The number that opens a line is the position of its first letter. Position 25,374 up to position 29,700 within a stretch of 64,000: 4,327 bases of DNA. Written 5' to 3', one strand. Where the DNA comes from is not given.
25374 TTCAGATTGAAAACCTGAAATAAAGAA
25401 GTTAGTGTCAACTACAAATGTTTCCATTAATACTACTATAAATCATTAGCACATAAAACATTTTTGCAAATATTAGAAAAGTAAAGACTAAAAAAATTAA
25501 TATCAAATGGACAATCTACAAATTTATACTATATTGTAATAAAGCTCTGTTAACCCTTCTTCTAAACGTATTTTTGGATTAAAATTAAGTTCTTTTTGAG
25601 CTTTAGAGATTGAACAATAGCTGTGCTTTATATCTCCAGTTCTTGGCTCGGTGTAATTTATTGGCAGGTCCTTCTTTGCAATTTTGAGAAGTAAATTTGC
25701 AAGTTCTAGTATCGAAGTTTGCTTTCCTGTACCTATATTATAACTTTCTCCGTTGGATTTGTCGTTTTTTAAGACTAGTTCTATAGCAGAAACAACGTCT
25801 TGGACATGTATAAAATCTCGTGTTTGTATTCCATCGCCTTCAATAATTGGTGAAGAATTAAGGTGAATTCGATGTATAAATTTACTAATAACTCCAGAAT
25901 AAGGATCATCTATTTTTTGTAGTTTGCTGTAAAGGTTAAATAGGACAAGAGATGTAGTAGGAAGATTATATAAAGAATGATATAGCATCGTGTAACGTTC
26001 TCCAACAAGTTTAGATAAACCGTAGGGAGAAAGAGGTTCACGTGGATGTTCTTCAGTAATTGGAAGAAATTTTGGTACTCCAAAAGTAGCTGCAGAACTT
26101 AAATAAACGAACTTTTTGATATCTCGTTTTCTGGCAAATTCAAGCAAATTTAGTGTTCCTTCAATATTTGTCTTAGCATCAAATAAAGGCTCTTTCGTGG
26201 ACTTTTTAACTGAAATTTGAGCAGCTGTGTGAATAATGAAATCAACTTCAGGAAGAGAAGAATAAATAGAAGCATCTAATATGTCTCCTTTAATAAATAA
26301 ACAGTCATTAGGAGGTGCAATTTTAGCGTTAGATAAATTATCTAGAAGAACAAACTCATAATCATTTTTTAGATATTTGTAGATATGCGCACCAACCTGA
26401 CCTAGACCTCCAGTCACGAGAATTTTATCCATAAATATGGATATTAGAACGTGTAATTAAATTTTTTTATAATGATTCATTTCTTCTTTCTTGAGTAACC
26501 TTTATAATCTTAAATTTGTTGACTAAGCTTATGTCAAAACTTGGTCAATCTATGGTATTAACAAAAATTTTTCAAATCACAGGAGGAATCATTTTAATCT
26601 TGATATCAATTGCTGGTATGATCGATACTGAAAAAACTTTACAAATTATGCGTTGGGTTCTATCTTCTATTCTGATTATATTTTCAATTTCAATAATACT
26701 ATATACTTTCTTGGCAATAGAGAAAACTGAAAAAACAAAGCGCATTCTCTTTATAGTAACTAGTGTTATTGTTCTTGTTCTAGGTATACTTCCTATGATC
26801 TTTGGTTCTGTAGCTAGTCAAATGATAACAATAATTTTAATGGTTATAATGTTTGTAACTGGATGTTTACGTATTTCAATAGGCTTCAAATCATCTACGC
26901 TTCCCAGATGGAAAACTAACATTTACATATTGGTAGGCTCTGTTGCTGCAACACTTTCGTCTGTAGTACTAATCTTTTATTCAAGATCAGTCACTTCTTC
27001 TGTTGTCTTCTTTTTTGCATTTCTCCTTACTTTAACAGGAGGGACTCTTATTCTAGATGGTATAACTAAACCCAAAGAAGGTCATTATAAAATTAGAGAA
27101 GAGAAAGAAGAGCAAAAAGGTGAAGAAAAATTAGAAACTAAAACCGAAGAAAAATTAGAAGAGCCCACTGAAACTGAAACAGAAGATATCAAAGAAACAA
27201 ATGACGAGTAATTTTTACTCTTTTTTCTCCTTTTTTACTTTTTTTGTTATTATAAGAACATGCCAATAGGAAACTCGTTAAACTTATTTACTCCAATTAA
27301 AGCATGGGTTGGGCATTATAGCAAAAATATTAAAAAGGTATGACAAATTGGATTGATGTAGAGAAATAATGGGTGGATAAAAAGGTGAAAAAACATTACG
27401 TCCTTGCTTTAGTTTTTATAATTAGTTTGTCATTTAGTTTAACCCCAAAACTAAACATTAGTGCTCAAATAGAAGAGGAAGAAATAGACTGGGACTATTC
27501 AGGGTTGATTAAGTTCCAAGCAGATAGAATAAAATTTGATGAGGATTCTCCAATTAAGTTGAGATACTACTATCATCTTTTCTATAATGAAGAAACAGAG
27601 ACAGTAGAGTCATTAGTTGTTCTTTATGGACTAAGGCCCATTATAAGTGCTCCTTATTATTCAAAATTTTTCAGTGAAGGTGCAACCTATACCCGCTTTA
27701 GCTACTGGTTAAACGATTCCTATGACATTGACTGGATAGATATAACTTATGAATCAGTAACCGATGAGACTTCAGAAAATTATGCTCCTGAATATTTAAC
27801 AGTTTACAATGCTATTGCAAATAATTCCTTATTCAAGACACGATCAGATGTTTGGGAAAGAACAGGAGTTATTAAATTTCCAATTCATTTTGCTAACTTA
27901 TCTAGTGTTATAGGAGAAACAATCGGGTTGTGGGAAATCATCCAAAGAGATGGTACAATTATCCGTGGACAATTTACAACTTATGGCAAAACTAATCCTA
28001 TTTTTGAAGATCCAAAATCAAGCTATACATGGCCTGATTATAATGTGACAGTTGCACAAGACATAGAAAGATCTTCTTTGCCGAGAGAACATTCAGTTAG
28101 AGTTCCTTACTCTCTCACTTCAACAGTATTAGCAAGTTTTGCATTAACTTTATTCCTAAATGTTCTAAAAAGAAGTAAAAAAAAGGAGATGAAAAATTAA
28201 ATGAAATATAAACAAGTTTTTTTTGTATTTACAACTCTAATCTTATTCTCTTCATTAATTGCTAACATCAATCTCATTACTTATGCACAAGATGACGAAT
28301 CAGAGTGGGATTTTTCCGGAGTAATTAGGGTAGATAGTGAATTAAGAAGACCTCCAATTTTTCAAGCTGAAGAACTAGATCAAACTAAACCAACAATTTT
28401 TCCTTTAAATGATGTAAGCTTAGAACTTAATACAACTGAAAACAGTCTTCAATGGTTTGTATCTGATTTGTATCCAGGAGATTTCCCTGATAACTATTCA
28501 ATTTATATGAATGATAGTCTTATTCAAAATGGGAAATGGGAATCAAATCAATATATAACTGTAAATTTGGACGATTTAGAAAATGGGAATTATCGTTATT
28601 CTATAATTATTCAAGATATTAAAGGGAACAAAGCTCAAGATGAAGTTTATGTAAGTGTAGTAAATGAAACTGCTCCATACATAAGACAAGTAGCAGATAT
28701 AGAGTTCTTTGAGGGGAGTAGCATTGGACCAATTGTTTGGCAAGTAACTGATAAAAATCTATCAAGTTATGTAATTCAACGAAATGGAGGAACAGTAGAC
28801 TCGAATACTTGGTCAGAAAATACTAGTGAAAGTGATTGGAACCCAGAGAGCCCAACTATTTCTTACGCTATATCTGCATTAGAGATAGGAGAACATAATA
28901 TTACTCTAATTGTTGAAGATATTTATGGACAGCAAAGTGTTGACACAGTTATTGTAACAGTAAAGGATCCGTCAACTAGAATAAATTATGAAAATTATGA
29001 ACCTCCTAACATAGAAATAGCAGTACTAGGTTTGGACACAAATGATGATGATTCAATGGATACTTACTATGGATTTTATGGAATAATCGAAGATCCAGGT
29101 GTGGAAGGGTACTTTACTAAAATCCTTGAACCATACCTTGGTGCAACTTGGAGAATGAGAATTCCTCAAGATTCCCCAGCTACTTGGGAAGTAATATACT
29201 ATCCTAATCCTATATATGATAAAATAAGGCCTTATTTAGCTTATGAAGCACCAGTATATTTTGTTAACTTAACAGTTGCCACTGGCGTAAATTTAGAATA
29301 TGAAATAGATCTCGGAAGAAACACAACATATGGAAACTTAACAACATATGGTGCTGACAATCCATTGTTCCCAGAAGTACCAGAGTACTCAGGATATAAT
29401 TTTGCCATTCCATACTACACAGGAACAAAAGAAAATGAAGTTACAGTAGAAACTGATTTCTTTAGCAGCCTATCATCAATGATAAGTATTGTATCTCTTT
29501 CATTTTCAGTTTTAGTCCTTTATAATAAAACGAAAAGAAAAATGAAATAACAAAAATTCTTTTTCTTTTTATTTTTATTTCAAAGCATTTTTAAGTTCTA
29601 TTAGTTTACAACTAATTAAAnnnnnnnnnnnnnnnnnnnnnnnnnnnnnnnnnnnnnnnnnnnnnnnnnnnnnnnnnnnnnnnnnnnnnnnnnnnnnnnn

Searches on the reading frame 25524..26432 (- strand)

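Call 20: search_protein_families(library=pfam, proteins=[window:25524-26432:-], max_evalue=0.001)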
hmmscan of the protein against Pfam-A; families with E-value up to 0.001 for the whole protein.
window:25524-26432:- (302 aa): 7 families
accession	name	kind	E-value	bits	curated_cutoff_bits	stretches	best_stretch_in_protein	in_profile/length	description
PF16363.11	GDP_Man_Dehyd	-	1.4e-55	189.5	27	1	5-296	1-331/332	GDP-mannose 4,6 dehydratase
PF01370.27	Epimerase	-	6.3e-54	183.4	20.9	1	4-234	1-240/240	NAD dependent epimerase/dehydratase family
PF04321.23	RmlD_sub_bind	-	6.4e-15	55.4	27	1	3-152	2-140/287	RmlD substrate binding domain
PF02719.21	Polysacc_synt_2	-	2.4e-12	47.1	20.2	1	46-271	58-271/293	Polysaccharide biosynthesis protein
PF01073.25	3Beta_HSD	-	3.6e-12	46.3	22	1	5-148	1-157/280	3-beta hydroxysteroid dehydrogenase/isomerase family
PF07993.18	NAD_binding_4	-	8.8e-09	35.3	20.1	1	60-159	85-199/258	Male sterility protein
PF13460.12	NAD_binding_10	-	0.00059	20.2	27.2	1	8-121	1-107/184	NAD(P)H-binding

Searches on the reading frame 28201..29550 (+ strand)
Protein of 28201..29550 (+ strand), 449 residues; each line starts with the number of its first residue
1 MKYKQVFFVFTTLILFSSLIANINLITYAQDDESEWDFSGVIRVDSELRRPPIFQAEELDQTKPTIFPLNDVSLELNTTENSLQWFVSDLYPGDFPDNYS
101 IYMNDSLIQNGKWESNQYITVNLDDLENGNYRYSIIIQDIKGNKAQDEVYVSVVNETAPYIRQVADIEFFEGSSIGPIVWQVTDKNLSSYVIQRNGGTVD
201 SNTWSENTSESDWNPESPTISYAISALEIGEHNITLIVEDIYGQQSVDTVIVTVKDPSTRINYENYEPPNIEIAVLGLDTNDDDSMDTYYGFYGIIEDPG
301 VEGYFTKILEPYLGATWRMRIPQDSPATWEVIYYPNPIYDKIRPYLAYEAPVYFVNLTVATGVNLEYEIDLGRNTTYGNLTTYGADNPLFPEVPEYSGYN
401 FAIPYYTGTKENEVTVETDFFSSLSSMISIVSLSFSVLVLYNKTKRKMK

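Call 28: search_protein_families(library=pfam, proteins=[window:28201-29550:+], max_evalue=0.001)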
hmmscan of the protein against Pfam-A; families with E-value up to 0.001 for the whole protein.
window:28201-29550:+ (449 aa): 2 families
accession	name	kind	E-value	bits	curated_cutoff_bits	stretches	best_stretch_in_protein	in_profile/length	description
PF22352.2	K319L-like_PKD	-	4.6e-05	23.8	27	0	112-153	43-84/84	K319L-like, PKD domain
PF19077.6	Big_13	-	0.00056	20.8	27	0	116-148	62-94/102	Bacterial Ig-like domain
